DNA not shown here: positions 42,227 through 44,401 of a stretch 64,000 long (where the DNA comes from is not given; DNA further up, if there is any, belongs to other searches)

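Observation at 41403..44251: ABC-2 exporter whose permease displays three extracellular PKD-like repeats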

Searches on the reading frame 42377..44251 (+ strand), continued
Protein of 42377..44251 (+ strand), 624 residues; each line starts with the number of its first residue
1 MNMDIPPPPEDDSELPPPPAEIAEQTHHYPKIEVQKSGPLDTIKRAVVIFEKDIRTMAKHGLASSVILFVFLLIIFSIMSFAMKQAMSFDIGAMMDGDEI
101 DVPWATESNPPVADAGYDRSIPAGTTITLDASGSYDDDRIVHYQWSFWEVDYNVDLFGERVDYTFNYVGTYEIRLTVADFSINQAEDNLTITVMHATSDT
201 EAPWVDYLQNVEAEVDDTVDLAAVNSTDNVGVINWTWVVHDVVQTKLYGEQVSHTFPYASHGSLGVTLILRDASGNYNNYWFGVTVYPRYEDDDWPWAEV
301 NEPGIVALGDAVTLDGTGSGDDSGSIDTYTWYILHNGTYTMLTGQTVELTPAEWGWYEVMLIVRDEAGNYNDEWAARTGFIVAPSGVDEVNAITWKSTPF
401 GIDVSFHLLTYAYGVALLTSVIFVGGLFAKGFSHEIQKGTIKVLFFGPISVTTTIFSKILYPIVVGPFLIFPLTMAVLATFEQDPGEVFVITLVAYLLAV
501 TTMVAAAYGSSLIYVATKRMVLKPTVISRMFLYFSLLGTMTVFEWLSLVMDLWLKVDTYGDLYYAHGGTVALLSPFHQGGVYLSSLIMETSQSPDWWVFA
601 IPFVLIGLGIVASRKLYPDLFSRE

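Call 11: find_encoding_contigs(protein=P0041, flank=10000, max_places=3)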
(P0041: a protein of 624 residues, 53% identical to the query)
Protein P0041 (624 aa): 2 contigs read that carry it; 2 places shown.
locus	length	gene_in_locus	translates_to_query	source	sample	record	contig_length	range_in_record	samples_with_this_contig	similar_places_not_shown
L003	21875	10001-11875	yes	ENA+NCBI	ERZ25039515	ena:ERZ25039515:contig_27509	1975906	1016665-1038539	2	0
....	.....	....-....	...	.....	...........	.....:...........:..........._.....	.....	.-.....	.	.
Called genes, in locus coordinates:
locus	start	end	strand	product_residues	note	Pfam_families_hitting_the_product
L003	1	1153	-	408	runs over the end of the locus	PF07690:MFS_1, PF13347:MFS_2 (faint), PF07690:MFS_1 (weak)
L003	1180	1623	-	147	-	PF09828:ChrB_C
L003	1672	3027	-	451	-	PF00083:Sugar_tr, PF05977:MFS_3 (weak), PF07690:MFS_1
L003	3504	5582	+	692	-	PF02897:Peptidase_S9_N, PF00326:Peptidase_S9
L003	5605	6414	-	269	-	PF01925:TauE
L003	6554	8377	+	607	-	PF02730:AFOR_N, PF01314:AFOR_C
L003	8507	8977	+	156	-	PF06445:GyrI-like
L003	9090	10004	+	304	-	PF00005:ABC_tran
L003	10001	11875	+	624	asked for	PF18911:PKD_4, PF00801:PKD, PF22352:K319L-like_PKD (faint), PF18911:PKD_4 (weak)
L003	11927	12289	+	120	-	-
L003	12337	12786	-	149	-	-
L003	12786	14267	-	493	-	PF00171:Aldedh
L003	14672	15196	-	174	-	PF01814:Hemerythrin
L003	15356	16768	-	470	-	PF00202:Aminotran_3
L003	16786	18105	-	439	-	PF00202:Aminotran_3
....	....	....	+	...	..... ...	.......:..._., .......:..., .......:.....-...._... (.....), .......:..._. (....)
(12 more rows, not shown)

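Call 16: search_solved_structures(query=A1, max_evalue=10, show_alignments=0)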
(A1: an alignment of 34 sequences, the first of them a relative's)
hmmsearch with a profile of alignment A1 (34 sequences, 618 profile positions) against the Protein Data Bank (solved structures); distinct sequences matched with E-value up to 10: 36.
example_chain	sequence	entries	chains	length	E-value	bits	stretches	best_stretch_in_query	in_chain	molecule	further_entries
6nz0_Z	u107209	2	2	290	2.5e-17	66.1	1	104-290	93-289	Dyslexia-associated protein KIAA0319-like protein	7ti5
9lqj_A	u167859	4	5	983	2.2e-12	49.7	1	126-287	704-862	Collagenase ColH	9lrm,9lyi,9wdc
9lrk_A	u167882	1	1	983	2.2e-12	49.7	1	126-287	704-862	Collagenase ColH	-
2c26_A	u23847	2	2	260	5.3e-09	38.5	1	208-295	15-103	ENDOGLUCANASE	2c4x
4aqo_A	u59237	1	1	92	3.3e-08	35.9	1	199-286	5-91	COLLAGENASE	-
4jrw_A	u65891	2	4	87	1.3e-07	34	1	203-287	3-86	Collagenase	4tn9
2yrl_A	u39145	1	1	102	8e-07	31.4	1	112-197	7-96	KIAA1837 protein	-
7kpn_Z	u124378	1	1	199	1e-06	31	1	183-287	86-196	Dyslexia-associated protein KIAA0319-like protein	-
2y72_A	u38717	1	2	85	1.1e-06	30.9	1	213-286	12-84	COLLAGENASE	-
9p4n_R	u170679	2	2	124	1.5e-06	30.5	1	109-197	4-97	Dyslexia-associated protein KIAA0319-like protein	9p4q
2y3u_A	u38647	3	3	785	1.8e-06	30.2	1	197-286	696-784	COLLAGENASE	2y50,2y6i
7wjx_R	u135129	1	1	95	3.4e-06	29.3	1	110-195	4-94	Dyslexia-associated protein KIAA0319-like protein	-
6ihb_R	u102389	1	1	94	4e-06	29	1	110-195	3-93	Dyslexia-associated protein KIAA0319-like protein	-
6jcq_R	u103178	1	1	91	8.8e-06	27.9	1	125-195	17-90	Dyslexia-associated protein KIAA0319-like protein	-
7wqp_R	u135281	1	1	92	9.3e-06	27.8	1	111-195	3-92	Dyslexia-associated protein KIAA0319-like protein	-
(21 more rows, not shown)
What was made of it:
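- On PKD domain (Pfam PF18911 / PF00801): The profile finds solved PKD domains at E 2.5e-17 (call 16).
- Closest known: PKD domains of KIAA0319L and clostridial collagenase ColH. Same: They are the best solved sequence relatives of the insert, at E 2.5e-17 and 2.2e-12 (call 16).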

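Call 17: search_protein_families(library=pfam, alignment_id=A1, max_evalue=1)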
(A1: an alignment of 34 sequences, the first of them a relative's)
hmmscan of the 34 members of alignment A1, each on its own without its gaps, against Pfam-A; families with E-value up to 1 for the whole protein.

A. member 1, P0001 (624 aa): 5 families
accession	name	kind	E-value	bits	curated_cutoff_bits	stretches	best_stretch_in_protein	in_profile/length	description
PF18911.6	PKD_4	-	5.4e-25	87.7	27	3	109-193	2-85/85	PKD domain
PF22352.2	K319L-like_PKD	-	1.1e-16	61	27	2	115-193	1-84/84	K319L-like, PKD domain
PF00801.26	PKD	-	3.2e-15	56.3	23.5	2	119-192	9-79/80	PKD domain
PF02010.21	REJ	-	0.49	9.4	25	0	115-148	90-129/452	REJ domain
PF23676.1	YnaM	-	0.52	10.5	27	1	65-83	3-21/37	Protein YnaM-like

B. families by the number of members that match (of 34 scanned): 39 families (the first 25 are shown)
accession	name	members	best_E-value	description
PF18911.6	PKD_4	34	6.3e-38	PKD domain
PF22352.2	K319L-like_PKD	34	3.7e-23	K319L-like, PKD domain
PF00801.26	PKD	34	1.6e-21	PKD domain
PF15418.12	DUF4625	20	0.00017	Domain of unknown function (DUF4625)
PF12730.13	ABC2_membrane_4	17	7.5e-05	ABC-2 family transporter protein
PF19077.6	Big_13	16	0.00062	Bacterial Ig-like domain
PF18981.6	InlK_D3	13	8.4e-05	Internalin K domain (D3/D4)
PF07495.19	Y_Y_Y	10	0.0023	Y_Y_Y domain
PF16403.11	Bact_surface_Ig-like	9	0.0036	Bacterial surface protein, Ig-like domain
PF17963.7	Big_9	8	0.0011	Bacterial Ig domain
PF02010.21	REJ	4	0.0009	REJ domain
PF21027.3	Sde0182_C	4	0.0024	Cellulose-binding protein Sde0182, C-terminal domain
PF02368.24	Big_2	4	0.012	Bacterial Ig-like domain (group 2)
PF12679.13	ABC2_membrane_2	3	0.00021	ABC-2 family transporter protein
PF02494.22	HYR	3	0.0031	HYR domain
PF12698.13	ABC2_membrane_3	3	0.0065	ABC-2 family transporter protein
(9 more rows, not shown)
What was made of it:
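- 17 of 34 homologues hit PF12730 (best E 7.5e-5) (call 17).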

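Call 20: find_encoding_contigs(protein=P0112, flank=10000, max_places=2)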
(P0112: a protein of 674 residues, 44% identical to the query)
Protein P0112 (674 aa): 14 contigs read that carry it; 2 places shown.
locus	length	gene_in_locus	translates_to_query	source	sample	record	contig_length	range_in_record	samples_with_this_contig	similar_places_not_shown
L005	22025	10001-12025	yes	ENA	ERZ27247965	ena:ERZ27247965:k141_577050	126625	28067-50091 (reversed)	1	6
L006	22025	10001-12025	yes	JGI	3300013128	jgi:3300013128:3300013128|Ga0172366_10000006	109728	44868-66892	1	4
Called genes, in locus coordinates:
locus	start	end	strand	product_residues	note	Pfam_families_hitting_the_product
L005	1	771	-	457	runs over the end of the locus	PF00083:Sugar_tr, PF07690:MFS_1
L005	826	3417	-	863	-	PF00690:Cation_ATPase_N, PF00122:E1-E2_ATPase, PF00702:Hydrolase, PF13246:Cation_ATPase, PF00689:Cation_ATPase_C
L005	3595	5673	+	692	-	PF02897:Peptidase_S9_N, PF00326:Peptidase_S9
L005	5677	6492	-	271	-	PF01925:TauE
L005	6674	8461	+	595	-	PF02730:AFOR_N, PF01314:AFOR_C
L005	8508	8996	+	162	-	PF06445:GyrI-like, PF14526:Cass2 (weak)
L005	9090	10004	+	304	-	PF00005:ABC_tran, PF13304:AAA_21 (faint)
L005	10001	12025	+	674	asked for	PF00801:PKD (faint), PF22352:K319L-like_PKD (faint), PF18911:PKD_4 (weak)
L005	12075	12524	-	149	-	-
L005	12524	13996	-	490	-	PF00171:Aldedh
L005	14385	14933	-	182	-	PF01814:Hemerythrin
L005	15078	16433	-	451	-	PF00202:Aminotran_3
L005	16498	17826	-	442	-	PF00202:Aminotran_3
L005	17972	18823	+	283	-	PF22025:ThiI_fer, PF02926:THUMP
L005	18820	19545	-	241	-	PF00827:Ribosomal_L15e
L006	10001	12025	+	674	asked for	PF00801:PKD (faint), PF22352:K319L-like_PKD (faint), PF18911:PKD_4 (weak)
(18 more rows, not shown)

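Call 21: find_related_loci(query=A1, collection=genome_contigs, flank=4000)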
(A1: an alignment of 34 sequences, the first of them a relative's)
Query A1 (624 aa) in genome_contigs; peptide patterns used: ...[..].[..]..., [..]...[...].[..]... (x = any residue, [..] = any of these).
57 stretches matched a pattern; 34 encode a relative of the query (tblastn E <= 1e-3); 31 distinct loci.
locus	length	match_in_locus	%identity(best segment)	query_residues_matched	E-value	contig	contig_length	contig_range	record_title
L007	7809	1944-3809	82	4-624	0e+0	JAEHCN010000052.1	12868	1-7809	MAG: Thermoplasmata archaeon isolate Hel0.bin85 NODE_13859_length_12868_cov_2.309944, whole genome shotgun sequence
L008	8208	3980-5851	80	1-624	0e+0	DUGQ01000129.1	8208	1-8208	TPA_asm: Thermoplasmata archaeon isolate UBA10834 contig_44622, whole genome shotgun sequence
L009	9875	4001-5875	71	1-624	0e+0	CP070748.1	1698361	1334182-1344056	MAG: Methanobacteriota archaeon isolate bin352 chromosome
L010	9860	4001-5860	69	1-624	0e+0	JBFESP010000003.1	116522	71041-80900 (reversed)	MAG: Thermoplasmata archaeon isolate Mix_mud06.2021.04.53 k141_635562_length_116522_cov_19.1848, whole genome shotgun se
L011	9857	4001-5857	70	1-624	0e+0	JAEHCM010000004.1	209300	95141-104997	MAG: Thermoplasmata archaeon isolate SG225.bin4 NODE_4_length_209300_cov_10.349173, whole genome shotgun sequence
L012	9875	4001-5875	67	1-624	0e+0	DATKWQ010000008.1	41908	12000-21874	MAG TPA_asm: Thermoplasmata archaeon isolate SMAG_U14167 k141_2445208, whole genome shotgun sequence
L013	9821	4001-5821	55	12-624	0e+0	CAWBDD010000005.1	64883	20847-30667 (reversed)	MAG: uncultured Thermoplasmata archaeon isolate MFD00709.bin.2.183 genome assembly, contig: contig_116178, whole genome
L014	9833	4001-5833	55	5-624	0e+0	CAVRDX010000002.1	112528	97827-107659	MAG: uncultured Thermoplasmata archaeon isolate MFD04716.bin.2.147 genome assembly, contig: contig_15925, whole genome s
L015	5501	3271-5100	53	12-624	0e+0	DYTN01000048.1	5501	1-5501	MAG TPA_asm: Methanobacteriota archaeon isolate DR5_60_8 Afr_mines_DR5_2895_length_5501_cov_2_972457, whole genome shotg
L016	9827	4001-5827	53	12-624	0e+0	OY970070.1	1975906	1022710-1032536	MAG: uncultured Thermoplasmata archaeon isolate MFD04408.bin.c.5 genome assembly, chromosome: 1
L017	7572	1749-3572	52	12-624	0e+0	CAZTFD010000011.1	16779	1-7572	MAG TPA_asm: uncultured Thermoplasmata archaeon isolate binchicken_co364_9 genome assembly, contig: NODE_3886_length_167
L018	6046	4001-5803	51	20-624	0e+0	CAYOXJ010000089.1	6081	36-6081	MAG TPA_asm: uncultured Thermoplasmata archaeon isolate binchicken_co124_173 genome assembly, contig: NODE_12357_length_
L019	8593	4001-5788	52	28-624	0e+0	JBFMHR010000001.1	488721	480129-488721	MAG: Thermoplasmatota archaeon isolate MAG329 MAG329_1, whole genome shotgun sequence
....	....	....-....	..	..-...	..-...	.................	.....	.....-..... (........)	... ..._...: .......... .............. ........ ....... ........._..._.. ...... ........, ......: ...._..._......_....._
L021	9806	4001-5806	49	21-624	2e-179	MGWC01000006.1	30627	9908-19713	MAG: Euryarchaeota archaeon RBG_19FT_COMBO_56_21 rbg_19ft_combo_scaffold_1106, whole genome shotgun sequence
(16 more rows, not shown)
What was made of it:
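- They include a 1.98-Mb chromosome (calls 11, 21).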

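Call 22: predict_structure(alignment_id=A1)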
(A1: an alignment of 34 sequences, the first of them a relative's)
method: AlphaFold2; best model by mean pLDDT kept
length: 624 residues; sequences in the alignment: 34
mean_pLDDT: 75.7   pTM: 0.50
mean pLDDT of the five models: 75.7, 75.1, 74.6, 72.6, 68.9
residues with pLDDT >= 90: 141; 70-90: 282; 50-70: 132; < 50: 69
segments of 3 or more residues with pLDDT < 50: 1-19, 21-35, 90-99, 432-449, 619-624
pLDDT, mean of each block of 10 residues (from residue 1): 41 44 46 50 63 65 77 85 67 39 64 92 93 85 88 89 93 89 86 92 85 91 89 91 89 90 88 92 90 85 74 87 84 86 91 83 90 77 63 66 69 86 68 46 43 58 81 89 87 89 76 65 64 67 62 74 70 77 80 79 79 61 37
secondary structure, 60 per line:
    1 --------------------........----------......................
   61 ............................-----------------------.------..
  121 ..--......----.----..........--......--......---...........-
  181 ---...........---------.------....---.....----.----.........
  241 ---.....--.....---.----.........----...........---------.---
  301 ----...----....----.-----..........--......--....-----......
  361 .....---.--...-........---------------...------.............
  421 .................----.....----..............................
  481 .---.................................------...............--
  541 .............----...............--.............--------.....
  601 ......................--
elements in order: H21-28 H39-88 E119-122 E125-130 E140-149 E152-157 E160-165 E169-179 E184-194 E211-214 E218-222 E232-240 E244-248 E251-255 E264-272 E277-287 E305-307 E312-315 E326-335 E338-343 E346-349 E355-365 E376-383 H408-437 H442-446 H451-481 H485-517 H524-538 H541-553 H558-572 H575-587 H596-622
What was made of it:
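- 42491..42640 (+): Amphipathic pre-TM1 helix with the motif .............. (residues 39-64), followed by TM1 (residues 65-88). The model shows one continuous helix, H39-88 (call 22).
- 42977..43210 (+): PKD domain 2 (residues 201-278). Modelled as a beta-sandwich with pLDDT of about 90 (call 22).
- On PKD domain (Pfam PF18911 / PF00801): AlphaFold2 predicts all-beta domains with pLDDT of about 85-93 (call 22).
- Checked: AlphaFold2 models them as beta-sandwiches with pLDDT of about 85-93 (call 22).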

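Call 25: fold_search(model_id=the predicted structure, library=pdb)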
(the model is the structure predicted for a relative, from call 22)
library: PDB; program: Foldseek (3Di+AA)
matches with E <= 10: 1934; with E <= 0.001: 246
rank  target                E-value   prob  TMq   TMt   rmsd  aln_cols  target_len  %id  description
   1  9fls_A                1.1e-09  1.00  0.12  0.21  29.4       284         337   15  CryoEM structure of the fragment-3 (2061-2397) in the grappling hook protein A (GhpA) in the bacterium Aureispira sp.  (released 2024-10-16)
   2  9flv_A                1.0e-08  1.00  0.11  0.16  45.3       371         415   14  CryoEM structure of the fragment-5 (2393-2807) in the grappling hook protein A (GhpA) in the bacterium Aureispira sp.  (released 2024-10-16)
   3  5xwu_C                1.6e-08  1.00  0.16  0.30  24.8       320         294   11  Crystal structure of PTPdelta Ig1-Ig3 in complex with SALM2 LRR-Ig (released 2018-06-06)
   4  9ijj_C                2.1e-08  1.00  0.11  0.08  28.7       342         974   11  In situ structure of the central apparatus in mouse sperm axoneme. (released 2025-06-04)
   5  5xwu_A                2.2e-08  1.00  0.16  0.30  24.3       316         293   10  Crystal structure of PTPdelta Ig1-Ig3 in complex with SALM2 LRR-Ig (released 2018-06-06)
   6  4yfd_A                3.8e-08  1.00  0.12  0.14  26.5       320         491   12  Crystal structure PTP delta Ig1-Fn2 in complex with IL-1RAcP (released 2015-05-06)
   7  9ijj_4J               3.8e-08  1.00  0.11  0.10  28.3       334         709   12  In situ structure of the central apparatus in mouse sperm axoneme. (released 2025-06-04)
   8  8bnq_A                7.3e-08  1.00  0.12  0.23  33.3       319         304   13  Crystal structure of the FnIII-tandem A84-A86 from the A-band of titin (released 2023-04-12)
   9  5uv6_B                7.7e-08  1.00  0.13  0.27  28.9       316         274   12  Crystal structure of human Opioid Binding Protein/Cell Adhesion Molecule Like (OPCML) (released 2018-03-21)
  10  1qz1                  1.1e-07  1.00  0.11  0.23  27.0       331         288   10  Crystal Structure of the Ig 1-2-3 fragment of NCAM (released 2003-11-04)
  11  6e57_A                1.2e-07  1.00  0.16  0.22  17.9       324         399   14  Bacteroides ovatus mixed-linkage glucan utilization locus (MLGUL) SGBP-B in complex with mixed-linkage heptasaccharide (released 2019-05-29)
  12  7sqc_F0               1.4e-07  1.00  0.12  0.21  30.9       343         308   11  Ciliary C1 central pair apparatus isolated from Chlamydomonas reinhardtii (released 2022-04-13)
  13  6u6t_B                2.2e-07  1.00  0.13  0.28  26.8       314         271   12  Neuronal growth regulator 1 (NEGR1) (released 2020-08-12)
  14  6e57_C                2.3e-07  1.00  0.16  0.22  17.9       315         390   14  Bacteroides ovatus mixed-linkage glucan utilization locus (MLGUL) SGBP-B in complex with mixed-linkage heptasaccharide (released 2019-05-29)
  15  5i99                  2.4e-07  1.00  0.13  0.18  27.0       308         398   15  Crystal structure of mouse CNTN3 Ig5-Fn2 domains (released 2016-08-31)
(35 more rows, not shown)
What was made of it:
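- On PKD domain (Pfam PF18911 / PF00801): Fold hits are to tandem Ig-like and FnIII arrays (call 25).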
